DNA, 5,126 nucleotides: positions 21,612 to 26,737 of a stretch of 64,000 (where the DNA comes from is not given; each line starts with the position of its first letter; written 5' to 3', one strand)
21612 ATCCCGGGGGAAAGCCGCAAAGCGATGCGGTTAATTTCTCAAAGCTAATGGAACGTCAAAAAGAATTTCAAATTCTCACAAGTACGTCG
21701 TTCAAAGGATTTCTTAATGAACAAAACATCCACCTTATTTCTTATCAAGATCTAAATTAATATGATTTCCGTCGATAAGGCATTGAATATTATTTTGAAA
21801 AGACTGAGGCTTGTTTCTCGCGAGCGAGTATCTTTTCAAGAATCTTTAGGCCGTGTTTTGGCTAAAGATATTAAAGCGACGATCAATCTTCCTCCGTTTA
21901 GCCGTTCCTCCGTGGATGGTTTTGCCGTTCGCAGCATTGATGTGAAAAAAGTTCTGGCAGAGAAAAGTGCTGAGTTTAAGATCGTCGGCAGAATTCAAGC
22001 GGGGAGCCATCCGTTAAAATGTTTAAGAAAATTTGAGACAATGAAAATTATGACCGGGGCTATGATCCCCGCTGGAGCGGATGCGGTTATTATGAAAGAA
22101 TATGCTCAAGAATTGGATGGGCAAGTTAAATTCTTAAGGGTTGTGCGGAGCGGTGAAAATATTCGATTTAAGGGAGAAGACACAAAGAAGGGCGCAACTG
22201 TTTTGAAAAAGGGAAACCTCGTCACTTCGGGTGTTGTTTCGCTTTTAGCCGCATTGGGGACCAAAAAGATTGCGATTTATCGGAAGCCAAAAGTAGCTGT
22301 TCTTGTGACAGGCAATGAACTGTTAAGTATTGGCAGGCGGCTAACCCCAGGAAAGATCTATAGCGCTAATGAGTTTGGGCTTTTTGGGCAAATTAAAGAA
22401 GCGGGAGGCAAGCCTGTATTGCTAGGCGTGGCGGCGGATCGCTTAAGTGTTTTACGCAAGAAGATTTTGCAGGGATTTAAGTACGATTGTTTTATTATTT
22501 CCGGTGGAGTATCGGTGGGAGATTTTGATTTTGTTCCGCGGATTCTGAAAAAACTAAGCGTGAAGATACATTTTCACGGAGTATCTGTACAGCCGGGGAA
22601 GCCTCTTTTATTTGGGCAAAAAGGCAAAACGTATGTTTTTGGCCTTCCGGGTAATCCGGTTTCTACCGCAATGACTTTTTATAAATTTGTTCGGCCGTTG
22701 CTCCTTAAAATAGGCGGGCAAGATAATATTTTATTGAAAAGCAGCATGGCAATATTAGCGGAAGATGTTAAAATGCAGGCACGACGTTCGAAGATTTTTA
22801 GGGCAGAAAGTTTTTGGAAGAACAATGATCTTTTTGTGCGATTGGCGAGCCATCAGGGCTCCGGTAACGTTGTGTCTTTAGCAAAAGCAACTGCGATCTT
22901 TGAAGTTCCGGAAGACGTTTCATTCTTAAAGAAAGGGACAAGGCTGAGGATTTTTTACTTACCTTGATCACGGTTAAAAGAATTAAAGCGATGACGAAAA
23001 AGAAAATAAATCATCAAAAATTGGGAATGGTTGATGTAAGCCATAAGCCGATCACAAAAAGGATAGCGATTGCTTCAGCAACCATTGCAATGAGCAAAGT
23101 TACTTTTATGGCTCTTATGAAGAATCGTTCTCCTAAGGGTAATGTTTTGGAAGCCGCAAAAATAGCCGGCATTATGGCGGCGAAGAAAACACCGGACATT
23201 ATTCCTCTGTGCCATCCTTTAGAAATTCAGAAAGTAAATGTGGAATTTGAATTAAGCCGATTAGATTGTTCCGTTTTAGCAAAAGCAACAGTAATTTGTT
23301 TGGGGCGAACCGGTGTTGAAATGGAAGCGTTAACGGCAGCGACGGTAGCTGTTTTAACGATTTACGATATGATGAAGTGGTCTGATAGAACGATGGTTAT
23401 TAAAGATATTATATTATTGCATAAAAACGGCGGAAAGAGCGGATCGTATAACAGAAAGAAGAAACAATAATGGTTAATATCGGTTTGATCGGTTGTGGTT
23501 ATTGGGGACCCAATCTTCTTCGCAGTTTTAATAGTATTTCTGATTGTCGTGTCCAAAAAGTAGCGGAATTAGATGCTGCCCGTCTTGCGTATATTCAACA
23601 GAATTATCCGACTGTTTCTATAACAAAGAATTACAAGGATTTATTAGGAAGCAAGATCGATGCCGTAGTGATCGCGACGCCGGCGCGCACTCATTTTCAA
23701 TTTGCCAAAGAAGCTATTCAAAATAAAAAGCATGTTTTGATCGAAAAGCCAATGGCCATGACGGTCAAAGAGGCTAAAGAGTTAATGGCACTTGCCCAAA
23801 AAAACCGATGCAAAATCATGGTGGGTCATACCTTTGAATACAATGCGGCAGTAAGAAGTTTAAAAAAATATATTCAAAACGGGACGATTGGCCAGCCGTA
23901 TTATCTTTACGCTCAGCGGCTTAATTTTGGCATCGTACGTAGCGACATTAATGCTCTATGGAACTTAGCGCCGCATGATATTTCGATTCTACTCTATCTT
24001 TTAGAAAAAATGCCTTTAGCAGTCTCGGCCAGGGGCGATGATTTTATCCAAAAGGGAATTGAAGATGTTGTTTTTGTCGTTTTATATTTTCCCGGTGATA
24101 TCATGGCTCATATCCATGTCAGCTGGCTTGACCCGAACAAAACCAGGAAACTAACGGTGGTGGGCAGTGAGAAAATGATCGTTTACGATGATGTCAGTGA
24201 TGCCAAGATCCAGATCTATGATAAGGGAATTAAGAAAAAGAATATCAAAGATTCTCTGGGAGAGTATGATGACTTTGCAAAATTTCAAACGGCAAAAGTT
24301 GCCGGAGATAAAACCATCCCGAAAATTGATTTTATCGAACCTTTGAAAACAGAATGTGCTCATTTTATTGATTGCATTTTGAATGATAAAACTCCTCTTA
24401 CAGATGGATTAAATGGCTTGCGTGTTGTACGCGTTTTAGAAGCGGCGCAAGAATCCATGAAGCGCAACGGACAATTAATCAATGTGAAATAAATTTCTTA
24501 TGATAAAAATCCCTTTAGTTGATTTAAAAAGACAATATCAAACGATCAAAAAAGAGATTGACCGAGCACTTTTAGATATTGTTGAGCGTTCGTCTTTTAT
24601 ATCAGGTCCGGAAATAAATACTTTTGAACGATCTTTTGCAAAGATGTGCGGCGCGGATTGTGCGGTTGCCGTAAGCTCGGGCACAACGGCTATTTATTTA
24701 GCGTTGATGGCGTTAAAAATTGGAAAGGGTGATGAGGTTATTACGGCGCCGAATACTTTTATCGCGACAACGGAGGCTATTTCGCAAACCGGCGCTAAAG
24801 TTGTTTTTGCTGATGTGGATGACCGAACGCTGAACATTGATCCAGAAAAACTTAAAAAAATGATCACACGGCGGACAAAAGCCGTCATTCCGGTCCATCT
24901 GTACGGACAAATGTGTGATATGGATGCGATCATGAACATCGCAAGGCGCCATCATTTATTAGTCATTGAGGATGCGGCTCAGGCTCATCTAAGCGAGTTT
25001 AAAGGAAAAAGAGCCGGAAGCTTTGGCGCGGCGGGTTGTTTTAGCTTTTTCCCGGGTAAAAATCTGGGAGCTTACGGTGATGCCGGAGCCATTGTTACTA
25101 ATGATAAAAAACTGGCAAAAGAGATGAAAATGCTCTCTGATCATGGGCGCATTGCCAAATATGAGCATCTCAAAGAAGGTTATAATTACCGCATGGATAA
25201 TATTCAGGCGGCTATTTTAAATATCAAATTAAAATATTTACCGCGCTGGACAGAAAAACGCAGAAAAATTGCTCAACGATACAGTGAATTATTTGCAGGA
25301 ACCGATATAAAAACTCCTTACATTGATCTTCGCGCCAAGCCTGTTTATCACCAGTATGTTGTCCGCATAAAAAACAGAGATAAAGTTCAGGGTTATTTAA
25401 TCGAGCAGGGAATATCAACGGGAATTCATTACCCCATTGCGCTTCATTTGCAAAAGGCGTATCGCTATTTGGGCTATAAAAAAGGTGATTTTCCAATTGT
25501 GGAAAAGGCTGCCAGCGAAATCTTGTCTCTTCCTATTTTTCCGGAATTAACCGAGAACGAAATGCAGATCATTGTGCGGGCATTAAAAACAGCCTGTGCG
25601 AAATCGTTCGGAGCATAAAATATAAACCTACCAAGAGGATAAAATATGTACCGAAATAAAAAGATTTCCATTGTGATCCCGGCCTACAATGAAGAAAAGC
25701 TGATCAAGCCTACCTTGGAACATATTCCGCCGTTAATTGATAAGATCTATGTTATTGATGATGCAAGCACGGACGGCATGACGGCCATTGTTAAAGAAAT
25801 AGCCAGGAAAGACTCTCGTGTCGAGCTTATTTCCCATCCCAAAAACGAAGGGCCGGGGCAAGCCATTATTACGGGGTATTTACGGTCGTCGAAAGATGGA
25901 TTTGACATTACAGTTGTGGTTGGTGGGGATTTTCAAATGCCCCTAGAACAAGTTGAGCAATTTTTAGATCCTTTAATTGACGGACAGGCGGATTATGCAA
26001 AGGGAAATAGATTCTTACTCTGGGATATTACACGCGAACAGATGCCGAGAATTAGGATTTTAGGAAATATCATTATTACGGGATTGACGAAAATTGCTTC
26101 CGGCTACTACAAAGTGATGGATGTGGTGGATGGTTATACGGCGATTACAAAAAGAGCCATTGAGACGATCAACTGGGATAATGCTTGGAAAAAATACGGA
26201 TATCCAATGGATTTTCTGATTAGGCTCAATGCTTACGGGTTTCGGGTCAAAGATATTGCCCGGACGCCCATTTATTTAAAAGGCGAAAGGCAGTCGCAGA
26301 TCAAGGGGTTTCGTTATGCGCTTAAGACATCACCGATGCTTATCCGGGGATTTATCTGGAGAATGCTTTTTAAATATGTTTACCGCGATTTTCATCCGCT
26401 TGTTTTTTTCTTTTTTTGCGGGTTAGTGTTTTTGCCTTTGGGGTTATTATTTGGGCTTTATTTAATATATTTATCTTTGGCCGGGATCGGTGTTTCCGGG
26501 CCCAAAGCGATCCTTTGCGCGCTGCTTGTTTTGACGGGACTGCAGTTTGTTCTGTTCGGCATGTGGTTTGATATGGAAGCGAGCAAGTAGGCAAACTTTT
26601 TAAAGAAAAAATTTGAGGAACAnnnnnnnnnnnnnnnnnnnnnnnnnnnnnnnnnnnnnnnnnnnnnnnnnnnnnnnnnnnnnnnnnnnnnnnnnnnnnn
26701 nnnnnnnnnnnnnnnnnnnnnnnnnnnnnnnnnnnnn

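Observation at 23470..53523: Roughly 30-kb glycan biosynthesis island with heavy sugar-tailoring capacity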

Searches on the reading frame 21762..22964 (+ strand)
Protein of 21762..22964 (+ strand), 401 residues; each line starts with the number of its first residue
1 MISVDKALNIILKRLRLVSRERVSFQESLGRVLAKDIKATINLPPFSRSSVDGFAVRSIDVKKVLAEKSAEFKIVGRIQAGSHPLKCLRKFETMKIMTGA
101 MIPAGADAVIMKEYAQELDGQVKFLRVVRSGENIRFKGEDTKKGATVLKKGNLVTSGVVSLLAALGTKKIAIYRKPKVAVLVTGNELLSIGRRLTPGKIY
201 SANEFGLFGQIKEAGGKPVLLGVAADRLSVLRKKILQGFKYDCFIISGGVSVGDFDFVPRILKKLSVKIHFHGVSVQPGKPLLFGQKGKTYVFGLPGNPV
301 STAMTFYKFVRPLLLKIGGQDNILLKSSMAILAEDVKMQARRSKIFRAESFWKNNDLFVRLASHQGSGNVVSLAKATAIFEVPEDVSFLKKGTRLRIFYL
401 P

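Call 7: search_protein_families(library=pfam, proteins=[window:21762-22964:+])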
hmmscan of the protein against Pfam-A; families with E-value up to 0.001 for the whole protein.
window:21762-22964:+ (401 aa): 3 families
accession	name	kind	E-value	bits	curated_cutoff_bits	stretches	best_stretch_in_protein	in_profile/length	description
PF03453.22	MoeA_N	-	1.8e-43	148.4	30.8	1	2-166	1-160/160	MoeA N-terminal region (domain I and II)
PF00994.29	MoCF_biosynth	-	9.1e-26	90.7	26.6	1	179-315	1-143/144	Probable molybdopterin binding domain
PF03454.20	MoeA_C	-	2.6e-06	28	22.1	1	330-394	2-66/72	MoeA C-terminal region (domain IV)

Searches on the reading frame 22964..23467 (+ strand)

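Call 7: search_protein_families(library=pfam, proteins=[window:22964-23467:+])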
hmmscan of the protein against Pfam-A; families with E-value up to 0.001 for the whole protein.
window:22964-23467:+ (168 aa): 1 family
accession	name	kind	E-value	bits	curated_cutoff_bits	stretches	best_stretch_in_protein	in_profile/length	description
PF01967.27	MoaC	-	3.1e-52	176.6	27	1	22-157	1-136/136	MoaC family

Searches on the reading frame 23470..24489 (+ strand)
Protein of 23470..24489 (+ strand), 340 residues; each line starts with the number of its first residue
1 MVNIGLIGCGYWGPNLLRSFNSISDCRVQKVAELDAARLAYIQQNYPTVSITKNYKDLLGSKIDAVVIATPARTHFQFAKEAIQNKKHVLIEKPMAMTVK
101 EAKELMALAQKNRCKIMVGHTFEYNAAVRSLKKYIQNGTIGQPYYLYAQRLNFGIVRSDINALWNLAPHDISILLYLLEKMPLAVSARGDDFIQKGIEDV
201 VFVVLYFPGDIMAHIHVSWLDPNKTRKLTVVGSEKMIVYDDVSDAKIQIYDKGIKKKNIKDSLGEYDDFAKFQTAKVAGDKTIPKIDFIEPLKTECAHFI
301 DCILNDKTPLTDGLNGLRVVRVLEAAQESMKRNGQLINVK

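Call 4: search_protein_families(library=pfam, proteins=[window:23470-24489:+])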
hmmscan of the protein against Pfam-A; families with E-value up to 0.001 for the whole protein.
window:23470-24489:+ (340 aa): 4 families
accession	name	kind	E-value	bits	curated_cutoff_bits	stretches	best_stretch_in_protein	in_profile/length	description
PF01408.29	GFO_IDH_MocA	-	4e-27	95.7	24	1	2-120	1-120/120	Oxidoreductase family, NAD-binding Rossmann fold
PF22725.1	GFO_IDH_MocA_C3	-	4.1e-16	59.6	27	1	128-237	1-123/124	GFO/IDH/MocA C-terminal domain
PF02894.22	GFO_IDH_MocA_C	-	3.2e-12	47.2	22.9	1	162-333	42-213/218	Oxidoreductase family, C-terminal alpha/beta domain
PF03447.22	NAD_binding_3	-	1.1e-05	26.5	24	1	8-118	1-115/116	Homoserine dehydrogenase, NAD binding domain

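Call 9: search_protein_families(library=ncbifam, proteins=[window:23470-24489:+], max_evalue=0.00001)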
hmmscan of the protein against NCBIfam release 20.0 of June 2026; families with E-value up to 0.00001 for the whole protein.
window:23470-24489:+ (340 aa): 10 families
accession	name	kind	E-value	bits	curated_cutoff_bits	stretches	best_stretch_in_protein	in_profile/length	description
NF040723.1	UDP-GlcNAcDh_Arch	equivalog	1.5e-57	195.4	450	2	3-260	2-258/302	UDP-N-acetylglucosamine 3-dehydrogenase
TIGR04380.1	myo_inos_iolG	equivalog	1.9e-32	112.4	355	1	1-252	1-265/330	inositol 2-dehydrogenase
NF041392.1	XylDh_Gfo6_Halo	equivalog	3.6e-25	88.5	350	1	2-333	17-345/350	D-xylose 1-dehydrogenase Gfo6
NF008607.0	PRK11579.1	subfamily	5.4e-21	75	330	1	2-164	5-163/346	oxidoreductase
NF052479.1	LevoglcsnDh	equivalog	1.5e-18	66.7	650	1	29-142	39-153/386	levoglucosan dehydrogenase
NF058561.1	BT_2158_fam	equivalog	3.4e-18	65.5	750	1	2-142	36-176/487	glycoside 3-dehydrogenase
NF052679.1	InsChiInosDhIolG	equivalog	7.7e-16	58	540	1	2-179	3-186/343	bifunctional inositol 2-dehydrogenase/D-chiro-inositol 1-dehydrogenase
NF007574.0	PRK10206.1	equivalog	4.1e-13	49.1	352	1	43-142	45-145/345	oxidoreductase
NF058563.1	BT_2159_fam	equivalog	1.3e-11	44.1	650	1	2-143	1-143/350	disaccharide 3-dehydrogenase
NF009830.0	PRK13304.1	equivalog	6e-07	29.2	267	1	1-118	1-118/265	aspartate dehydrogenase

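Call 25: search_solved_structures(query=window:23470-24489:+)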
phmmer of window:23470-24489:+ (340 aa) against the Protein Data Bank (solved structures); distinct sequences matched with E-value up to 0.001: 87 (the best 60 are shown).
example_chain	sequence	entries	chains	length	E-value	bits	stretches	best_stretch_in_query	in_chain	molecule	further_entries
3c1a_A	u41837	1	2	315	4.7e-22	81.6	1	2-250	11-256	Putative oxidoreductase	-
7bvj_A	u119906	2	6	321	5.6e-18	68.2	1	4-253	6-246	Oxidoreductase, NAD-binding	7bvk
3e82_A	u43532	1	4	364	3.5e-15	59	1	2-239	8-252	Putative oxidoreductase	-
3ec7_A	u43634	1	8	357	4.2e-15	58.8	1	3-180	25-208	Putative Dehydrogenase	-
6o15_A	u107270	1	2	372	6e-15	58.3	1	1-214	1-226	Uncharacterized oxidoreductase YjhC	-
9m37_A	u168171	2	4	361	7.5e-14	54.7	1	1-217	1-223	P581a DgpA2 and isoorientin complex structure | Gfo/Idh/MocA family protein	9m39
2glx_A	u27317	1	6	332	9.3e-14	54.4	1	39-236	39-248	1,5-anhydro-D-fructose reductase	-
3fhl_A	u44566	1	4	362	1.5e-13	53.7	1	42-142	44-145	Putative oxidoreductase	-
1evj_A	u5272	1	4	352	2.2e-13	53.1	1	6-142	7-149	GLUCOSE-FRUCTOSE OXIDOREDUCTASE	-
5a02_A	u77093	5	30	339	2.8e-13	52.8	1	59-213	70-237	ALDOSE-ALDOSE OXIDOREDUCTASE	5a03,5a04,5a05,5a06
1ofg_A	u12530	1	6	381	4.7e-13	52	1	6-142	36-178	GLUCOSE-FRUCTOSE OXIDOREDUCTASE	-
1ryd_A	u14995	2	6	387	5e-13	52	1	6-142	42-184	glucose-fructose oxidoreductase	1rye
3ezy_A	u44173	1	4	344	5.8e-13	51.7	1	3-251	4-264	Dehydrogenase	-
1h6a_A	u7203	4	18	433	7.5e-13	51.4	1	6-142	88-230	PRECURSOR FORM OF GLUCOSE-FRUCTOSE OXIDOREDUCTASE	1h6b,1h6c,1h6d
3gdo_A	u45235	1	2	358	1.5e-12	50.4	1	3-333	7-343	Uncharacterized oxidoreductase yvaA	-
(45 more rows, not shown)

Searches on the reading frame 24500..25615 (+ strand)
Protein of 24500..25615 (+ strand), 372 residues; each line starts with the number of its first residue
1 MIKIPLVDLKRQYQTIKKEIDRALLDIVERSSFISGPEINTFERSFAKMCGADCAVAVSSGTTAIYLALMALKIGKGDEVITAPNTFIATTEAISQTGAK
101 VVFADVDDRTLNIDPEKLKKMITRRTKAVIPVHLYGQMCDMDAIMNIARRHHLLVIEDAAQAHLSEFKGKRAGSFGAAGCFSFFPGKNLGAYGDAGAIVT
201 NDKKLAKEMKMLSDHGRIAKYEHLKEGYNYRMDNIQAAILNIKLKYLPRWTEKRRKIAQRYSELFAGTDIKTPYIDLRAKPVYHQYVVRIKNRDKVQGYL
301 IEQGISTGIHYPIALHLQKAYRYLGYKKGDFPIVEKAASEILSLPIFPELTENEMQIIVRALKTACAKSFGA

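Call 4: search_protein_families(library=pfam, proteins=[window:24500-25615:+])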
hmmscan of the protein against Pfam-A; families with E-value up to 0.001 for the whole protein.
window:24500-25615:+ (372 aa): 5 families
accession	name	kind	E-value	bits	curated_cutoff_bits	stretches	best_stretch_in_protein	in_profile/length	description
PF01041.23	DegT_DnrJ_EryC1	-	6.2e-124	414.3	19.8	1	15-362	2-359/360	DegT/DnrJ/EryC1/StrS aminotransferase family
PF01053.26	Cys_Met_Meta_PP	-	1.9e-11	43.6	27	1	37-159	52-174/381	Cys/Met metabolism PLP-dependent enzyme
PF00266.25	Aminotran_5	-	5.2e-10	39.3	21.5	1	41-165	47-182/371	Aminotransferase class-V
PF00155.27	Aminotran_1_2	-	2.3e-09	37.4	19.7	1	17-267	24-289/361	Aminotransferase class I and II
PF01212.27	Beta_elim_lyase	-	1.9e-07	31.1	27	1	37-160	32-170/288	Beta-eliminating lyase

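Call 9: search_protein_families(library=ncbifam, proteins=[window:24500-25615:+], max_evalue=0.00001)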
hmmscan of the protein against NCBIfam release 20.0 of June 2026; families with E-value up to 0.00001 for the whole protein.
window:24500-25615:+ (372 aa): 28 families (the best 25 are shown)
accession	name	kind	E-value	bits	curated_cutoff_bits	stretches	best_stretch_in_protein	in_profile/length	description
TIGR03588.1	PseC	equivalog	4.1e-84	282.7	423.5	1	14-365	7-379/380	UDP-4-amino-4,6-dideoxy-N-acetyl-beta-L-altrosamine transaminase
NF008687.0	PRK11706.1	equivalog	3.3e-72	243.3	375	1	43-364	37-372/375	dTDP-4-amino-4,6-dideoxygalactose transaminase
NF008658.2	PRK11658.1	equivalog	2.3e-71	240.4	631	1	23-364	19-375/379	UDP-4-amino-4-deoxy-L-arabinose aminotransferase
TIGR04181.1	NHT_00031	hypoth_equivalog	1.2e-68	231.6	420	1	25-345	17-357/359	LegC family aminotransferase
TIGR02379.1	ECA_wecE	subfamily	5.9e-60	203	434.85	1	45-363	39-372/376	dTDP-4-amino-4,6-dideoxy-D-glucose transaminase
TIGR04427.1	PLP_DesI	equivalog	2.5e-49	168.5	650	1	35-366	50-383/390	dTDP-4-dehydro-6-deoxyglucose aminotransferase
NF011936.0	PRK15407.1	equivalog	9.4e-46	156.4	423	2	33-217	61-252/440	lipopolysaccharide biosynthesis protein RfbH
NF006096.0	PRK08248.1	equivalog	1.6e-11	43.5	726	1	34-161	61-188/431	homocysteine synthase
NF041364.1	GntC_guanitoxin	equivalog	1.7e-10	40.4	415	1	51-164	59-179/356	guanitoxin biosynthesis PLP-dependent (S)-gamma-hydroxy-L-arginine cyclodehydratase GntC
TIGR01326.1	OAH_OAS_sulfhy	subfamily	7.5e-10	38.1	495.1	1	34-159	54-179/418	O-acetylhomoserine aminocarboxypropyltransferase/cysteine synthase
NF004975.0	PRK06348.1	equivalog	2e-09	36.9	549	1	42-159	79-202/384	pyridoxal phosphate-dependent aminotransferase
TIGR01328.1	met_gam_lyase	equivalog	2e-09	36.8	549.7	1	33-161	55-183/391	methionine gamma-lyase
NF004770.0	PRK06108.1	subfamily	2.1e-09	36.7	422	1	43-175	87-226/396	pyridoxal phosphate-dependent aminotransferase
NF006569.0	PRK09082.1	subfamily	3.3e-09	36.3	420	1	43-171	81-214/386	methionine aminotransferase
NF005695.0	PRK07503.1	equivalog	4e-09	35.6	666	1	32-209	60-234/403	methionine gamma-lyase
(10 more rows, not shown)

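Call 26: search_solved_structures(query=window:24500-25615:+)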
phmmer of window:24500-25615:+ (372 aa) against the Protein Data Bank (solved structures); distinct sequences matched with E-value up to 0.001: 68 (the best 60 are shown).
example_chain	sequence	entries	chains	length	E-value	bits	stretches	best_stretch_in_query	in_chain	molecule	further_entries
7b0d_A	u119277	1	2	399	1.5e-118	399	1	4-358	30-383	Glutamine--scyllo-inositol transaminase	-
3frk_A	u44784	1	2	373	3.6e-105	355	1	3-360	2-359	QdtB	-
2oga_A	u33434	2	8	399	5.2e-89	301.9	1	3-361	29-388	Transaminase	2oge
3nyu_A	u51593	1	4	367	2e-88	299.9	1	4-363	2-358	Aminotransferase WbpE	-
3nu7_A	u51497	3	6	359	2.5e-88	299.6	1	4-362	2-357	Aminotransferase WbpE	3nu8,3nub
7n63_A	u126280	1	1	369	9e-88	297.8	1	5-362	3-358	Putative aminotransferase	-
3nys_A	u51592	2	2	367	1.4e-87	297.2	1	4-363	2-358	Aminotransferase WbpE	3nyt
3uwc_A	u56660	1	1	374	6.2e-83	281.9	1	3-363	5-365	Nucleotide-sugar aminotransferase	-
5u1z_A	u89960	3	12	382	2.5e-82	279.9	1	16-359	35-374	Putative aminotransferase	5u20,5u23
5u21_A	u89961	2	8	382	1.7e-81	277.2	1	16-359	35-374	Putative aminotransferase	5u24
8e75_A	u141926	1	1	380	1.8e-80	273.8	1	6-358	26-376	DegT/DnrJ/EryC1/StrS aminotransferase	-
8e77_A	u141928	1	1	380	1.8e-80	273.8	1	6-358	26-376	DegT/DnrJ/EryC1/StrS aminotransferase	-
3bn1_A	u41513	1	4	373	1.3e-65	224.9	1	36-363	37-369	Perosamine synthetase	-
3dr7_A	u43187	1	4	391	1.5e-65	224.7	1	36-363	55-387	Putative perosamine synthetase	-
3dr4_A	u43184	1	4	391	5.1e-65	223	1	36-363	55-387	Putative perosamine synthetase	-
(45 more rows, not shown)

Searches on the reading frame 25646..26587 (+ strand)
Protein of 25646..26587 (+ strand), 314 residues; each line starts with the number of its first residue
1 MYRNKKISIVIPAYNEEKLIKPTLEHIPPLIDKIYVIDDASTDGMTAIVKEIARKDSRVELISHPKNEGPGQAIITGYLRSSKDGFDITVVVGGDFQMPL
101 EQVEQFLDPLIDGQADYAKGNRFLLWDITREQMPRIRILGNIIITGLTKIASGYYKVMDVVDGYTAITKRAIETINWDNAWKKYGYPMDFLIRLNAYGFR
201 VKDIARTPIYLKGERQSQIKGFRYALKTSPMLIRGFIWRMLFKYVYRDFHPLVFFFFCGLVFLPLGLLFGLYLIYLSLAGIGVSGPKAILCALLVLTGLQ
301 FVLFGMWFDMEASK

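Call 4: search_protein_families(library=pfam, proteins=[window:25646-26587:+])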
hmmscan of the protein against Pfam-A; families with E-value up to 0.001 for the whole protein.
window:25646-26587:+ (314 aa): 2 families
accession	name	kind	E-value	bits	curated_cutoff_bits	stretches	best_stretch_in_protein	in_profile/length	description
PF00535.33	Glycos_transf_2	-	4.2e-23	82.5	23.3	1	8-174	1-166/168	Glycosyl transferase family 2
PF13641.12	Glyco_tranf_2_3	-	0.00025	21.6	27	1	7-95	3-96/230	Glycosyltransferase like family 2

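Call 9: search_protein_families(library=ncbifam, proteins=[window:25646-26587:+], max_evalue=0.00001)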
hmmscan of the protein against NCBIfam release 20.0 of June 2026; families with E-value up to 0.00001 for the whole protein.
window:25646-26587:+ (314 aa): 10 families
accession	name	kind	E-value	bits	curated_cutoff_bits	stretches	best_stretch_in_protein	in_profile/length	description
TIGR04182.1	glyco_TIGR04182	equivalog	1.3e-27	97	325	1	7-311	2-282/293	S-layer glycoprotein N-glycosyltransferase AglJ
NF058614.1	PPMAGASynPpgS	equivalog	3.4e-13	49.5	370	1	8-172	3-162/226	polyprenyl-phospho-N-acetylgalactosaminyl synthase PpgS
NF047588.1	GlcsyltransPgfSStrep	equivalog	1.1e-12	47.8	500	1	6-113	2-113/308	glycosyltransferase PgfS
NF041391.1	DPhHxTase_Halo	equivalog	3.1e-12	45.9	375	1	13-204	3-179/213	dolichyl-phosphate hexose transferase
TIGR03937.1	PgaC_IcaA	equivalog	1.3e-09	37.6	422.3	1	4-84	44-127/407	poly-beta-1,6-N-acetyl-D-glucosamine synthase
NF045692.1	OglycostaseCruG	equivalog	6.5e-07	28.6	600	1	6-84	42-127/386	2'-O-glycosyltransferase CruG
NF010496.0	PRK13915.1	equivalog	9.1e-07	28.2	262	1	4-120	30-153/307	glucosyl-3-phosphoglycerate synthase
NF047683.1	TeichurnBiosyTuaG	equivalog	9.3e-07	28.7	400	1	4-73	5-77/252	teichuronic acid biosynthesis protein TuaG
NF007986.1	PRK10714.1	equivalog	2.2e-06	26.9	529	1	5-108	6-113/316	undecaprenyl-phosphate 4-deoxy-4-formamido-L-arabinose transferase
TIGR04283.1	glyco_like_mftF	equivalog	6.7e-06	25.8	182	1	7-54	1-51/221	TIGR04283 family arsenosugar biosynthesis glycosyltransferase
